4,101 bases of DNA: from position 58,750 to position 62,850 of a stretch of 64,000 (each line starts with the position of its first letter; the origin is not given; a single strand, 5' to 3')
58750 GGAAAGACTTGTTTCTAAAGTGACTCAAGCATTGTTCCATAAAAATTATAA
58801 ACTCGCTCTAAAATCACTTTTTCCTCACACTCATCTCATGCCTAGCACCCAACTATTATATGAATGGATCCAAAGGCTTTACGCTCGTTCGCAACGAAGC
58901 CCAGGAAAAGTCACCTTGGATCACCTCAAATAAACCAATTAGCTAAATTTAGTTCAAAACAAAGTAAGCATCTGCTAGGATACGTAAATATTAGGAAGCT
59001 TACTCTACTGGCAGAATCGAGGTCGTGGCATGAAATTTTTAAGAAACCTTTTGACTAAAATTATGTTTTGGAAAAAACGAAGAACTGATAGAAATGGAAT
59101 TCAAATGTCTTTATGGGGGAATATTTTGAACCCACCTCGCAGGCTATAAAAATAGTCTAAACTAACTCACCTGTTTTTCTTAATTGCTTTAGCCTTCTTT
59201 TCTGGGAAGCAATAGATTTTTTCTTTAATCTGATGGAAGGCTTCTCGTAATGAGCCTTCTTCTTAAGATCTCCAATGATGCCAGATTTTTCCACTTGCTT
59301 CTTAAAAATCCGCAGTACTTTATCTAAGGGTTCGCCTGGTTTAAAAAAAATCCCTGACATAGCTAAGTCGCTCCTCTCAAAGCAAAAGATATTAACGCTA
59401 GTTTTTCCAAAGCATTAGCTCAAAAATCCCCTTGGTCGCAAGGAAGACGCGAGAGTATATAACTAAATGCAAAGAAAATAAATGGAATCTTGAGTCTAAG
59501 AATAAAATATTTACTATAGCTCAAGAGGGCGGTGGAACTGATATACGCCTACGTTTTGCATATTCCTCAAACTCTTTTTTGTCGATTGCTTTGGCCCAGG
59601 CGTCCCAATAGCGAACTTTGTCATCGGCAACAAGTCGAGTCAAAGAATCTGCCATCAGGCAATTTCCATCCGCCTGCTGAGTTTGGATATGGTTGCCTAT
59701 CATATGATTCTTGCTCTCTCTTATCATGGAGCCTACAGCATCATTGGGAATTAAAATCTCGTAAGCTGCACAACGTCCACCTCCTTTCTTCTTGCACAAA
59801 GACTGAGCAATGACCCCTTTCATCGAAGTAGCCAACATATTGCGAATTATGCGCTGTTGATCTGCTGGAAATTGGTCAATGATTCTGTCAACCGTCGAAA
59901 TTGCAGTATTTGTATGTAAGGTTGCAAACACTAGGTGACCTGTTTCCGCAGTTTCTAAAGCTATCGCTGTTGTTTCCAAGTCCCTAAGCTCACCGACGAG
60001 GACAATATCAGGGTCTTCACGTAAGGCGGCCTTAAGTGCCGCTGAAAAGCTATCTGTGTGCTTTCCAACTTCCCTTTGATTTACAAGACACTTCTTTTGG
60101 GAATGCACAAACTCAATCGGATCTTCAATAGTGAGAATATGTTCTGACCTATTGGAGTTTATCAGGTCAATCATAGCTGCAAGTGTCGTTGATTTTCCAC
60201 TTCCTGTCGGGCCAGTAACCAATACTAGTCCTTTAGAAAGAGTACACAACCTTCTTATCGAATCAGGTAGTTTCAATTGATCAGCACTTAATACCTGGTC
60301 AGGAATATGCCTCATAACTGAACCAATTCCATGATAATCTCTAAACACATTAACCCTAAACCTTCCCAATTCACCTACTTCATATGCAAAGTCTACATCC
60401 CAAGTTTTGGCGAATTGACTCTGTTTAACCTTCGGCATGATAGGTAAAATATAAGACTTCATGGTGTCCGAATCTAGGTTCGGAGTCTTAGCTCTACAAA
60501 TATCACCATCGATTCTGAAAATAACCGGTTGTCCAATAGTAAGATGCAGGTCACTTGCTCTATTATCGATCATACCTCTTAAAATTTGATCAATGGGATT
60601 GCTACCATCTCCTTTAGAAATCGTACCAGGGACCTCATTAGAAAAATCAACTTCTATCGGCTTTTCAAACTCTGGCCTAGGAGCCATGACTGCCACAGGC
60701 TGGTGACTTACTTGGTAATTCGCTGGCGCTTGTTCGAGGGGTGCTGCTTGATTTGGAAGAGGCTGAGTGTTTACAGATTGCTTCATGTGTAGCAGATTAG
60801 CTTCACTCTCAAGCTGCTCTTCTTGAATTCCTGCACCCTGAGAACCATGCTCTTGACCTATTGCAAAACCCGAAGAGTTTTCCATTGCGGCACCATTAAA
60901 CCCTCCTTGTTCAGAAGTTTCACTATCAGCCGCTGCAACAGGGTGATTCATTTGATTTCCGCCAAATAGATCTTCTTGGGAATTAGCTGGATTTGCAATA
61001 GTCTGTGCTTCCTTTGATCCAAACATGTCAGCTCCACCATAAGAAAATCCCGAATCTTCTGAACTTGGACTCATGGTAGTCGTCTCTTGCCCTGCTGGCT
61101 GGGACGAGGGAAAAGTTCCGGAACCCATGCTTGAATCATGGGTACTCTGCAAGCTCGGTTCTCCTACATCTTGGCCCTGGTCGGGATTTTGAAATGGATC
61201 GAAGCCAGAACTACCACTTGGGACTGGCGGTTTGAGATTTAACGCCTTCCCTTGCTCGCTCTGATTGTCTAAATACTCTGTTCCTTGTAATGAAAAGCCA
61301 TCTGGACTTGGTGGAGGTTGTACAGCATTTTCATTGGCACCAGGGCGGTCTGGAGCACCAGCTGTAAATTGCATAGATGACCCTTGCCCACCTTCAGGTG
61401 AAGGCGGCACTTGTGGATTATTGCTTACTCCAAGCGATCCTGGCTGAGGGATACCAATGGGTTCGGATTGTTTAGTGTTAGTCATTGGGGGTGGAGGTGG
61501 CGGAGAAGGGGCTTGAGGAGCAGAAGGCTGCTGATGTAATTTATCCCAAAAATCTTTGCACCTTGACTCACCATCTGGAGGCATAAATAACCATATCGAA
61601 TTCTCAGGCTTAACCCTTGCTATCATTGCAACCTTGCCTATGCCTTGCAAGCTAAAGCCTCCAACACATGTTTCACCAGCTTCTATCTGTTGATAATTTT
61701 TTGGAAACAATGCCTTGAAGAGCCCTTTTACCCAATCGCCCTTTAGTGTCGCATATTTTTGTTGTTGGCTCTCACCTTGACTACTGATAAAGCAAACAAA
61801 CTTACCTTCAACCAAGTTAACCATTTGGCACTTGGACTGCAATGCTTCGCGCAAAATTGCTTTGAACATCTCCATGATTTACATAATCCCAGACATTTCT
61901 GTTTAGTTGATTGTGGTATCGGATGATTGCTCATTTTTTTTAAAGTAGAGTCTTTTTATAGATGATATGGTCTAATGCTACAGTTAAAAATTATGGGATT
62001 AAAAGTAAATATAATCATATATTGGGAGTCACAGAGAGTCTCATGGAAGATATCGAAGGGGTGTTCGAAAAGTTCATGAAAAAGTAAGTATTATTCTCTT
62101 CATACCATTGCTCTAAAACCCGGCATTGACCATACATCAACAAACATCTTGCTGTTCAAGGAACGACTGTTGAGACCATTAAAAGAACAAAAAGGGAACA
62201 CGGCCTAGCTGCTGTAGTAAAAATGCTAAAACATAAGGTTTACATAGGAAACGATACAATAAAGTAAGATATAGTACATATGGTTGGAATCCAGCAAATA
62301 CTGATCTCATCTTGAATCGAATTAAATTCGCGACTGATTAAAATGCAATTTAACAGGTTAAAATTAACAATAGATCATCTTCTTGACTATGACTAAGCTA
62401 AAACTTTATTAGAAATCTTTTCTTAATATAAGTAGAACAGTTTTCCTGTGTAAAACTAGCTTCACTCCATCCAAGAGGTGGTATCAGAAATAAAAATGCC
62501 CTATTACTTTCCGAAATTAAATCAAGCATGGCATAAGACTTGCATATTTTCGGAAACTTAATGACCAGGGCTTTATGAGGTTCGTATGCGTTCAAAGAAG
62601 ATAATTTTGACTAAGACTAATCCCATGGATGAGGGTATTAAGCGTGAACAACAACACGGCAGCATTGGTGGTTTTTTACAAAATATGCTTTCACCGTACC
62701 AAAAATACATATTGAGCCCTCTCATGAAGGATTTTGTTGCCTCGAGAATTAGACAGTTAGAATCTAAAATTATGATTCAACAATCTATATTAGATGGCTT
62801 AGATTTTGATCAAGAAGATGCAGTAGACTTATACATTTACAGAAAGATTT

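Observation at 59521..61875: PilT with a second, degenerate N-terminal domain on a ~310-residue disordered tether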

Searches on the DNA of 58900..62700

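Call 88: search_rna_families(source=window, start=58900, end=62700, threshold=evalue, max_evalue=0.1)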
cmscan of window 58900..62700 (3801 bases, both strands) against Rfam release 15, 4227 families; matches with E-value up to 0.1: 0.
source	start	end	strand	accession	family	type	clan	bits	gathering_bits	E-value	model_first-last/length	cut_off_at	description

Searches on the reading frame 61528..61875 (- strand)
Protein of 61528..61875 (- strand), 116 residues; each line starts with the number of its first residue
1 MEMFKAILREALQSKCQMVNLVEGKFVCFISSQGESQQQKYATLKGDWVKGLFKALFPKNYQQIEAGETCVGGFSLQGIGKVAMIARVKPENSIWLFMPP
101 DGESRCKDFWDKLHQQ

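Call 4: search_protein_families(library=pfam, proteins=[window:61531-61875:-], max_evalue=1)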
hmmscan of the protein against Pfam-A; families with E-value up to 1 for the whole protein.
window:61531-61875:- (115 aa): 0 families

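Call 6: search_solved_structures(query=window:61528-61875:-, max_evalue=10, show_alignments=3)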
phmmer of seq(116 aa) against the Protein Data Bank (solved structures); distinct sequences matched with E-value up to 10: 0.

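Call 14: find_related_loci(query=A2, collection=genome_contigs, flank=6000)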
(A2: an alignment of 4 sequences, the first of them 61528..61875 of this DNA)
Query A2 (116 aa) in genome_contigs; peptide patterns used: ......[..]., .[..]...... (x = any residue, [..] = any of these).
153 stretches matched a pattern; 1 encode a relative of the query (tblastn E <= 1e-3); 1 distinct loci.
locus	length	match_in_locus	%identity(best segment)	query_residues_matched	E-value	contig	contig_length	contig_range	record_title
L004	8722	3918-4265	78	1-116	3e-63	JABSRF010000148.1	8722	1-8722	MAG: Oligoflexales bacterium isolate DT_79 DT-Oligoflexales-1_scaffold_148, whole genome shotgun sequence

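Call 21: search_protein_representatives(alignment_id=A2)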
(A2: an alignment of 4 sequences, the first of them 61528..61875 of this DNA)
Query: 4 sequences, 116 profile positions. Proteins with E-value up to 0.001 (for the whole library): 31; up to 1e-10: 5; up to 1e-30: 1. The best 31 are listed.
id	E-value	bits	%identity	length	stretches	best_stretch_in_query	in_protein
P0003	4.2e-69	245.9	-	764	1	1-116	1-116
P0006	3.1e-16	75.5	-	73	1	3-56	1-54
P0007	6.2e-14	68.1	-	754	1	1-109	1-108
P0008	1.1e-12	64.1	-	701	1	1-113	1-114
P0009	1.0e-10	57.8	-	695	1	1-110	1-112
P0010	8.4e-10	54.8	-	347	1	1-113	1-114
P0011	9.3e-10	54.7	-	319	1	1-113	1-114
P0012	3.5e-09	52.8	-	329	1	1-114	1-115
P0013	4.5e-09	52.4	-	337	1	1-113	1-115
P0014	5.5e-09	52.2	-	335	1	1-109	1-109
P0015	1.7e-08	50.6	-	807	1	3-116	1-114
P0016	2.4e-08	50.1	-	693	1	1-111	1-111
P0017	2.8e-08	49.9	-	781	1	1-112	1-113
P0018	1.5e-07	47.5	-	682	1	1-110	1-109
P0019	2.1e-07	47.0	-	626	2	1-113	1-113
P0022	4.9e-07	45.9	-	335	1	1-113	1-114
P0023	8.3e-07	45.2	-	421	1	1-116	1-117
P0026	7.6e-06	42.0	-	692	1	1-115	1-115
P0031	1.4e-04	38.0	-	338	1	1-111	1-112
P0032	1.6e-04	37.8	-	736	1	3-114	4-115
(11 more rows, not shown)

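Call 30: search_protein_families(library=pfam, proteins=[P0010, P0013, P0022, P0023, P0031, P0026, P0032], max_evalue=1)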
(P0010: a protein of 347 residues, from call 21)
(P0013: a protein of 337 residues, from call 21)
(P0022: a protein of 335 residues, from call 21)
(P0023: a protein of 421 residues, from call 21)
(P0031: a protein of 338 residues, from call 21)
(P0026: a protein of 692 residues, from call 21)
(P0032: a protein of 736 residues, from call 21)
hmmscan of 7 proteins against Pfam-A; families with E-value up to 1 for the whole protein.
P0010 (347 aa): 0 families

P0013 (337 aa): 1 family
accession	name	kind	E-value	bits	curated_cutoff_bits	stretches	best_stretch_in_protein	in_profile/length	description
PF05308.16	Mito_fiss_reg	-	0.12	13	26.3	1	128-178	164-209/244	Mitochondrial fission regulator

P0022 (335 aa): 0 families

P0023 (421 aa): 1 family
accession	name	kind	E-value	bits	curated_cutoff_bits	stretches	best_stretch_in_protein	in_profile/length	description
PF13607.11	Succ_CoA_lig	-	0.21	11.8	27.4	1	299-386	5-87/138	Succinyl-CoA ligase like flavodoxin domain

P0031 (338 aa): 0 families

P0026 (692 aa): 10 families
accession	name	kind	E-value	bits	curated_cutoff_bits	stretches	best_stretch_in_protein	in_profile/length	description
PF00437.27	T2SSE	-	4.1e-08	32.7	24.9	1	440-493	134-186/370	Type II/IV secretion system protein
PF20720.3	nSTAND3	-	0.0065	16.6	27.2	1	448-491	17-59/155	Novel STAND NTPase 3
PF13401.12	AAA_22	-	0.0095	16.7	27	1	447-489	4-45/130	AAA domain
PF13191.12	AAA_16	-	0.0097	16.9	32.6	1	447-477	23-57/167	AAA ATPase domain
PF06414.18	Zeta_toxin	-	0.03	14.2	22.3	1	449-484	17-50/199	Zeta toxin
PF13555.12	AAA_29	-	0.038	14.2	27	1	448-463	22-37/61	P-loop containing region of AAA domain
PF00910.28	RNA_helicase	-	0.04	14.8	21.5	1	452-486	2-39/105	RNA helicase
PF13173.12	AAA_14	-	0.061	13.8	27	1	450-501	4-57/129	AAA domain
PF24883.2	NPHP3_N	-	0.065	13.9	24.8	1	448-475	22-49/164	Nephrocystin 3, N-terminal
PF00005.33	ABC_tran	-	0.082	13.9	25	1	451-491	14-51/137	ABC transporter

P0032 (736 aa): 5 families
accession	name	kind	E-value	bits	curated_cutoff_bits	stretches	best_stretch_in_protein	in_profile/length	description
PF00437.27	T2SSE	-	8.5e-21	74.4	24.9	1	499-701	137-321/370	Type II/IV secretion system protein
PF13191.12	AAA_16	-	0.011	16.7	32.6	1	505-605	25-136/167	AAA ATPase domain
PF13514.12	AAA_27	-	0.042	13.9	22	0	499-525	21-47/206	AAA domain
PF13401.12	AAA_22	-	0.092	13.5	27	1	503-536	4-33/130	AAA domain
PF01926.29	MMR_HSR1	-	0.099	13.2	21.9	1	507-541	2-36/113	50S ribosome-binding GTPase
